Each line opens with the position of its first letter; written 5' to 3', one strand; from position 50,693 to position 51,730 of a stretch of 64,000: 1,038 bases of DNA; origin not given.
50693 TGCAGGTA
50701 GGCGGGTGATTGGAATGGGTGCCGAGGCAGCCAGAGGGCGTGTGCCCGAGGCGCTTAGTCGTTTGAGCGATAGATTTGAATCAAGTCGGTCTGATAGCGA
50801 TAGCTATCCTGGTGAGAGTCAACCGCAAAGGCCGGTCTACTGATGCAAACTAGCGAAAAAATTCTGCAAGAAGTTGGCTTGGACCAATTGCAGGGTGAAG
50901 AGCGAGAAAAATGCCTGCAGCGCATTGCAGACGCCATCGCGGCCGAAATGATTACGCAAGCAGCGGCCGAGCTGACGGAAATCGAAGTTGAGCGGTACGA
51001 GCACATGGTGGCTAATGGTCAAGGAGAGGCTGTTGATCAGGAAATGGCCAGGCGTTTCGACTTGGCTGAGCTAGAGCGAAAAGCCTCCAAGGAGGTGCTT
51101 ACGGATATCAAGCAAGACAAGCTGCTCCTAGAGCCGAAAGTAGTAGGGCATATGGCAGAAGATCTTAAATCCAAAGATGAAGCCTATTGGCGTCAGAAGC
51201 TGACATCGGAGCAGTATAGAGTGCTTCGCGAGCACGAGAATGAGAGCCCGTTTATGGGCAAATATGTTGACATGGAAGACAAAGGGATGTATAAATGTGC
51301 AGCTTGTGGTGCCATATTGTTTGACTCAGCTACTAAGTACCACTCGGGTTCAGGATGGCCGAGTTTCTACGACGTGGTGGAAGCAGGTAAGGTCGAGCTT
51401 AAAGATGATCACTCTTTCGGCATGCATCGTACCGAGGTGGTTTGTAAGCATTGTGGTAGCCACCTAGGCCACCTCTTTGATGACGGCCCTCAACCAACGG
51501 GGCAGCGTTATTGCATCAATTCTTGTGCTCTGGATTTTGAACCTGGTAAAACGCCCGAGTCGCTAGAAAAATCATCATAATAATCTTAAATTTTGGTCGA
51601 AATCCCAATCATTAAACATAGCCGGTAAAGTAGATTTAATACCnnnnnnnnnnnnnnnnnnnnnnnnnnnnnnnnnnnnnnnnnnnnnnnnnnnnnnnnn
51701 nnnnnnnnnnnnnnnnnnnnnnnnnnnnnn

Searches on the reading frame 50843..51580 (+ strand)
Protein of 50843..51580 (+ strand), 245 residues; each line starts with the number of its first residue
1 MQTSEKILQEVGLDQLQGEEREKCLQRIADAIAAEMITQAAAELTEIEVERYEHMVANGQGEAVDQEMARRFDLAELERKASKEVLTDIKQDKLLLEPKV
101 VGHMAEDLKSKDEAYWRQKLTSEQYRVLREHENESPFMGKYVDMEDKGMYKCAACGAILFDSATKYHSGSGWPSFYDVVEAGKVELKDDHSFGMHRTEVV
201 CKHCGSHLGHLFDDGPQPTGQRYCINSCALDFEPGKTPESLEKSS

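Call 68: search_protein_families(library=pfam, proteins=[window:50843-51580:+], max_evalue=0.001)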
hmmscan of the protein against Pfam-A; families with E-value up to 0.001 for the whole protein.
window:50843-51580:+ (245 aa): 2 families
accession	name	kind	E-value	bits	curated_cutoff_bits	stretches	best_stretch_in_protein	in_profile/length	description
PF01641.26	SelR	-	2.1e-48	163.5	24.9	1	120-234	1-116/116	SelR domain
PF24046.1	At4g08330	-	0.00022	21.7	27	0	190-219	70-99/129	At4g08330 beta-tent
